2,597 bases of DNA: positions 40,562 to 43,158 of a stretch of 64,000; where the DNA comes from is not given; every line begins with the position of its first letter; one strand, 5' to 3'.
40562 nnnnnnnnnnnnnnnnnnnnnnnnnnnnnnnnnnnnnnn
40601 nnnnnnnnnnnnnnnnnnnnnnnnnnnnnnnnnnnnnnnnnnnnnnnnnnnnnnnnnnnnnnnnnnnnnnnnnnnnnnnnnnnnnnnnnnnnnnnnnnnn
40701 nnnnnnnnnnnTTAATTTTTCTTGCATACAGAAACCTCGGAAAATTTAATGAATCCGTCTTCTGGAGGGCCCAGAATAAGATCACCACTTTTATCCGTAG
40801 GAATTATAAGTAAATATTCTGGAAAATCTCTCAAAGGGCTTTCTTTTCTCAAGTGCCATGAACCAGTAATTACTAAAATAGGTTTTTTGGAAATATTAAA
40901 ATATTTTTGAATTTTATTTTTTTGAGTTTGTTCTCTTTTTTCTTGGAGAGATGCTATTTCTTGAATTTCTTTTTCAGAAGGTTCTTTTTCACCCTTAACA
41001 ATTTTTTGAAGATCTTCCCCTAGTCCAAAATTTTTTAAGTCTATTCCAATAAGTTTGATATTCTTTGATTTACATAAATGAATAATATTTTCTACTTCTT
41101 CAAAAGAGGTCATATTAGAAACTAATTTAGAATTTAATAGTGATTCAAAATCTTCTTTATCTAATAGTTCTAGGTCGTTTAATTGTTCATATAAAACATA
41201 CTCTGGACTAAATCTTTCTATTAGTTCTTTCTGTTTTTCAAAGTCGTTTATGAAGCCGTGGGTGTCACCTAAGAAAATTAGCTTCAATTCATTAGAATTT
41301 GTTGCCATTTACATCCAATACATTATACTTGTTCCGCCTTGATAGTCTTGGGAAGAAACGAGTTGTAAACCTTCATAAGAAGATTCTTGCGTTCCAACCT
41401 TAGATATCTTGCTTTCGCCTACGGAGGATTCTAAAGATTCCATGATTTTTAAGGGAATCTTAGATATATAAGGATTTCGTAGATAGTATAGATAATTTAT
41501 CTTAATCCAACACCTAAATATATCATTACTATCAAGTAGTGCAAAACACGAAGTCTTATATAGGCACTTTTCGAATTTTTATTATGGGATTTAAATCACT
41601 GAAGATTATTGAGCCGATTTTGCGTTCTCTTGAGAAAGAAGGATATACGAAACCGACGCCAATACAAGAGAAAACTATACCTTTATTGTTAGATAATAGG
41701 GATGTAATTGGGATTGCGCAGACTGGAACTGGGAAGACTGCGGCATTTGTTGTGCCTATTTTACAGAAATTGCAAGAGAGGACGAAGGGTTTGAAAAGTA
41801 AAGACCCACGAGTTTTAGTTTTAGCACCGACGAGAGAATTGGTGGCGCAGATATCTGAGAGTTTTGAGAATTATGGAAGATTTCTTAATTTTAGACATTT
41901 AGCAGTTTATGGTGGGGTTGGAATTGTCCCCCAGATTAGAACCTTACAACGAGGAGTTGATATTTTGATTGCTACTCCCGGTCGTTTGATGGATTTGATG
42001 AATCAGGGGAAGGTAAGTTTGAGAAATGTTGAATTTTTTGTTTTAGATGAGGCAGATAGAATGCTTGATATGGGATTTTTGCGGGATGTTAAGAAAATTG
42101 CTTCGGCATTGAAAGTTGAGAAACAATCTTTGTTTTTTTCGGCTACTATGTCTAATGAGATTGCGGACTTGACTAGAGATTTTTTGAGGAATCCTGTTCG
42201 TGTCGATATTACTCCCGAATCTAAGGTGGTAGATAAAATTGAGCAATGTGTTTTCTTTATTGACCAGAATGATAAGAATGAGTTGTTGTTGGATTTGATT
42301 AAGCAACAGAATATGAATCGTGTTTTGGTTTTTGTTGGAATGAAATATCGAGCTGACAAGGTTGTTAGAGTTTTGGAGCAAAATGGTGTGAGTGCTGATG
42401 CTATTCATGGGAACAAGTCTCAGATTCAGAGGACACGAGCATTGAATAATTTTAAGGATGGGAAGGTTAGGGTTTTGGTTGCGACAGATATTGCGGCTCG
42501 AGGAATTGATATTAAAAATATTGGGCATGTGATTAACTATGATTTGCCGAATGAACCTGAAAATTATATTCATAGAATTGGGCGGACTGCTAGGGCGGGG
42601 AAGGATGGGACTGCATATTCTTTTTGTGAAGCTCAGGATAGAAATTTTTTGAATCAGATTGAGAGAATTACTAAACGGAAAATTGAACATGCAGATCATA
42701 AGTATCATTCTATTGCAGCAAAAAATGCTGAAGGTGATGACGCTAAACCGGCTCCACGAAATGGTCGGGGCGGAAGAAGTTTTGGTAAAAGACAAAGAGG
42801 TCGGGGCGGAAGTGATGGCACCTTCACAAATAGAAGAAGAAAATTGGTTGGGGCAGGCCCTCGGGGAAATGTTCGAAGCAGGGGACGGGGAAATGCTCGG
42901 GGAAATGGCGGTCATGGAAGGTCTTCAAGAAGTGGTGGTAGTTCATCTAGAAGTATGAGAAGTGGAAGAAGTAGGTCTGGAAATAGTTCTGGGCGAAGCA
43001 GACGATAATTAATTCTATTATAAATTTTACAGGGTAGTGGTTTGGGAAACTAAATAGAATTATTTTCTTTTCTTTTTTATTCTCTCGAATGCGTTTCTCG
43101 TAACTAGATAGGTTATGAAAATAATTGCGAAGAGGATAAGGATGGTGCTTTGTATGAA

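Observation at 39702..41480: Leaderless three-gene operon: unannotated 44-aa Gly-Gly peptide, Tiki/TraB/ChaN-like putative protease and N-terminally extended ThiF/E1-like adenylyltransferase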

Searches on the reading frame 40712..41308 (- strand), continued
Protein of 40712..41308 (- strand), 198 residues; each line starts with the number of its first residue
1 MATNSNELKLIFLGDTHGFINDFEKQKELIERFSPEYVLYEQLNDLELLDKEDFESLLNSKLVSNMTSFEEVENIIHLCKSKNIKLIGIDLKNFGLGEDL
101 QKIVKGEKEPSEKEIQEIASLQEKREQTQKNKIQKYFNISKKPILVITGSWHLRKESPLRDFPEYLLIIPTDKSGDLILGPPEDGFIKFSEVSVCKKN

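Call 88: find_encoding_contigs(protein=P0391, flank=3500, max_places=2)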
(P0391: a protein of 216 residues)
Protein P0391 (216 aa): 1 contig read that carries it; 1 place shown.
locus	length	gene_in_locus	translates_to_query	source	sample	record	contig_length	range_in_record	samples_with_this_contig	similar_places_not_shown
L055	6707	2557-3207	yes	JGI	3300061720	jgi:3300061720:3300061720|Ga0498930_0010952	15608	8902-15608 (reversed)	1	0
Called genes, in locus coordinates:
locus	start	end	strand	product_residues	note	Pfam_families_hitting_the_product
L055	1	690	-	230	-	?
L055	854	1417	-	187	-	PF09997:DUF2238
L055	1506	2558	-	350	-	PF00899:ThiF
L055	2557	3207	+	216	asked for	-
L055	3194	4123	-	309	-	-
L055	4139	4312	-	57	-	-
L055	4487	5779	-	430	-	PF00342:PGI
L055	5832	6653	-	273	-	PF00106:adh_short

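Call 91: search_protein_families(library=pfam, proteins=[L055:3194-4123:-, L055:1506-2558:-, L055:2557-3207:+, L053:2845-3498:+], max_evalue=0.1)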
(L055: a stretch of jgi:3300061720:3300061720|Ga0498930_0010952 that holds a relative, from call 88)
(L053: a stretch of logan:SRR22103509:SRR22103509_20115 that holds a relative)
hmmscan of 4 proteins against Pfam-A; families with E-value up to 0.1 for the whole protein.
L055:3194-4123:- (309 aa): 0 families

L055:1506-2558:- (350 aa): 3 families
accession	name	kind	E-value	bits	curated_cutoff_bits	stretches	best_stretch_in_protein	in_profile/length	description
PF00899.27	ThiF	-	1.1e-37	129.9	28.1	1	113-335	15-228/238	ThiF family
PF02826.25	2-Hacid_dh_C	-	0.038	13.8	25.1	0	110-160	28-77/178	D-isomer specific 2-hydroxyacid dehydrogenase, NAD binding domain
PF01488.26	Shikimate_DH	-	0.079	13.5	24.3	0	109-187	3-79/138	Shikimate / quinate 5-dehydrogenase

L055:2557-3207:+ (216 aa): 2 families
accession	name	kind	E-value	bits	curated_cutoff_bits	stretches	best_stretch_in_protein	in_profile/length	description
PF04187.18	Cofac_haem_bdg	-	6.9e-05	23.4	27.7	1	26-118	5-107/213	Haem-binding uptake, Tiki superfamily, ChaN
PF18934.5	DUF5682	-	0.00067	18.6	26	1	140-175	168-203/727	Family of unknown function (DUF5682)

L053:2845-3498:+ (217 aa): 2 families
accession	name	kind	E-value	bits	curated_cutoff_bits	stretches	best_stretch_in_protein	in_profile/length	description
PF10502.14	Peptidase_S26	-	0.014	15.8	22.9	1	59-162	6-82/168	Signal peptidase, peptidase S26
PF13197.11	DUF4013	-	0.021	15.1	26.9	1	6-79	43-114/168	Protein of unknown function (DUF4013)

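Call 92: find_encoding_contigs(protein=P0380, flank=3500, max_places=2)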
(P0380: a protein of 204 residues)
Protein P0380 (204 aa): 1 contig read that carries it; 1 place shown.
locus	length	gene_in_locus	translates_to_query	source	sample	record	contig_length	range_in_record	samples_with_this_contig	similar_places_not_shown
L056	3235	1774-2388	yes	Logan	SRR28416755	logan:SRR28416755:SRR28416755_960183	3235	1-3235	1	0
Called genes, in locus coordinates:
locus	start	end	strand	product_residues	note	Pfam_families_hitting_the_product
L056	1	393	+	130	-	?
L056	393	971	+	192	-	PF01928:CYTH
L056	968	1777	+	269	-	PF10026:DUF2268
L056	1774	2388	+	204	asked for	-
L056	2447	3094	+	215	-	PF14094:DUF4272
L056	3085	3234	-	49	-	?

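Call 93: find_encoding_contigs(protein=P0409, flank=3500, max_places=2)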
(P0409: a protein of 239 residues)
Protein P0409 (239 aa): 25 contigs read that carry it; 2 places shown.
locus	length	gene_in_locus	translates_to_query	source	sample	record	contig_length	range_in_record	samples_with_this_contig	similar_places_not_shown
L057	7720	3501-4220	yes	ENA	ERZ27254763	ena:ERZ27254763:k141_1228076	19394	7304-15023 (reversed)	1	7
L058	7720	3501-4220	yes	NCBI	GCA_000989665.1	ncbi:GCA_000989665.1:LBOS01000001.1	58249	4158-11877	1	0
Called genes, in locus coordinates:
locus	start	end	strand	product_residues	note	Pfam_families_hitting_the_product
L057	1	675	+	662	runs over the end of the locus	PF14814:UB2H (faint), PF17757:UvrB_inter, PF02559:CarD_TRCF_RID, PF00270:DEAD, PF04851:ResIII, PF22590:Cas3-like_C_2 (faint), PF00271:Helicase_C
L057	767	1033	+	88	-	PF03144:GTP_EFTU_D2 (weak)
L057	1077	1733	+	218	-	PF07690:MFS_1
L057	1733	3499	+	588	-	PF14716:HHH_8, PF14520:HHH_5 (weak), PF14792:DNA_pol_B_palm (weak), PF14791:DNA_pol_B_thumb, PF02811:PHP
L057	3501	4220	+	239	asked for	-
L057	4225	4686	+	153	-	PF00293:NUDIX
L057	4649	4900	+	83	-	PF01035:DNA_binding_1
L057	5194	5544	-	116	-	PF00453:Ribosomal_L20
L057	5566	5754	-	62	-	PF01632:Ribosomal_L35p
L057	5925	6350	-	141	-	PF05198:IF3_N, PF00707:IF3_C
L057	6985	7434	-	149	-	PF01668:SmpB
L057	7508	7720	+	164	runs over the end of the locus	-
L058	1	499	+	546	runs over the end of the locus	PF14814:UB2H (faint), PF17757:UvrB_inter, PF02559:CarD_TRCF_RID, PF00270:DEAD, PF04851:ResIII, PF00271:Helicase_C (faint)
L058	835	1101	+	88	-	PF03144:GTP_EFTU_D2 (weak)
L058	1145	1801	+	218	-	PF07690:MFS_1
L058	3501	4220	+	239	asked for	-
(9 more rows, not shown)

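Call 99: search_protein_families(library=padloc, proteins=[window:40712-41308:-], max_evalue=0.01)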
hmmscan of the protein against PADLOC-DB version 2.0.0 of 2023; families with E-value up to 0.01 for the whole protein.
window:40712-41308:- (198 aa): 0 families

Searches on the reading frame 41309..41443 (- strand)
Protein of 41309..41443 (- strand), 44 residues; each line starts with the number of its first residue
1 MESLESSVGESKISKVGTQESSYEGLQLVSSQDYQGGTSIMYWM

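Call 3: search_protein_families(library=pfam, proteins=[window:41309-41443:-], max_evalue=1)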
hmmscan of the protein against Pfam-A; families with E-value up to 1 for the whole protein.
window:41309-41443:- (44 aa): 0 families

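Call 4: search_protein_families(library=ncbifam, proteins=[window:41309-41443:-], max_evalue=1)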
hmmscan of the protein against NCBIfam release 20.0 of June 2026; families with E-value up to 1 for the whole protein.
window:41309-41443:- (44 aa): 0 families

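Call 52: find_homologous_proteins(query=A3, max_evalue=10)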
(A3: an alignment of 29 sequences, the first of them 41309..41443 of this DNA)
Query A3 (29 sequences) (44 aa, profile of the alignment): 269 proteins with E <= 10 among 1084 candidates; the best 120 are listed.
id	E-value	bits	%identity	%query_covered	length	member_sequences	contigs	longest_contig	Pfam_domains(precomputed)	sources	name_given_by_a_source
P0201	4.5e-18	83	38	100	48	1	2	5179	-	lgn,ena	-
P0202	6.6e-18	82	39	100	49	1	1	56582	-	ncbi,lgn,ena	-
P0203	6.7e-18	82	39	100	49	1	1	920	-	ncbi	-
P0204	8.7e-18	82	37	100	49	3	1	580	-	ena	-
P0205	1.2e-17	82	38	100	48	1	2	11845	-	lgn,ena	-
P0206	1.3e-17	82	39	100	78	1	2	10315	-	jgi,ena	-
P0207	1.4e-17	81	38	100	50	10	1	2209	-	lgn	-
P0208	1.6e-17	81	39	100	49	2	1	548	-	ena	-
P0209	1.8e-17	81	40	100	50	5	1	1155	-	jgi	-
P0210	2.0e-17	81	42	100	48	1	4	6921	-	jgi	-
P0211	2.0e-17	81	41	100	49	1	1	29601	-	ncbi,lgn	ncbi:MAG: hypothetical protein WDZ62_01475 [Candidatus Pacearchaeota archaeon]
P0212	2.0e-17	81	35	100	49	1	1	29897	-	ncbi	-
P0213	2.0e-17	81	37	100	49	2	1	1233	-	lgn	-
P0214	2.2e-17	81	38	100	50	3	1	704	-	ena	-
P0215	2.7e-17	81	35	100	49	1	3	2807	-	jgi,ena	-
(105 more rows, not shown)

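Call 78: list_cluster_members(proteins=[window:41309-41443:-])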
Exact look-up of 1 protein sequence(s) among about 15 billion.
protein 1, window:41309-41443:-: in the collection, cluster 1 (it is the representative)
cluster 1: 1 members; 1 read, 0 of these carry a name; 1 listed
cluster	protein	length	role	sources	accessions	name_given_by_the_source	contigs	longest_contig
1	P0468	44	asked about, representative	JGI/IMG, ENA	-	-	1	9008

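Call 99: search_protein_families(library=padloc, proteins=[window:41309-41443:-], max_evalue=0.01)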
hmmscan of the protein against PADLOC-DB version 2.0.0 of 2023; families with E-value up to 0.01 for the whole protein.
window:41309-41443:- (44 aa): 0 families

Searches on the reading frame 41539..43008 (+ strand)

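Call 76: search_protein_families(library=pfam, proteins=[window:41539-43008:+], max_evalue=0.001)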
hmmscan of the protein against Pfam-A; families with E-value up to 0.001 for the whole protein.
window:41539-43008:+ (489 aa): 4 families
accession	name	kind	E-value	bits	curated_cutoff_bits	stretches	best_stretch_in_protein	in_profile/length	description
PF00270.35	DEAD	-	1.4e-51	175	26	1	40-210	1-166/167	DEAD/DEAH box helicase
PF00271.37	Helicase_C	-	2.1e-35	121.7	23.5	1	246-354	2-110/110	Helicase conserved C-terminal domain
PF04851.21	ResIII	-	1.7e-08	35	22.5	1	52-204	22-162/164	Type III restriction enzyme, res subunit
PF06862.17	Utp25_C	-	1.5e-05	25.2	32.8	1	248-344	35-134/190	Utp25, C-terminal domain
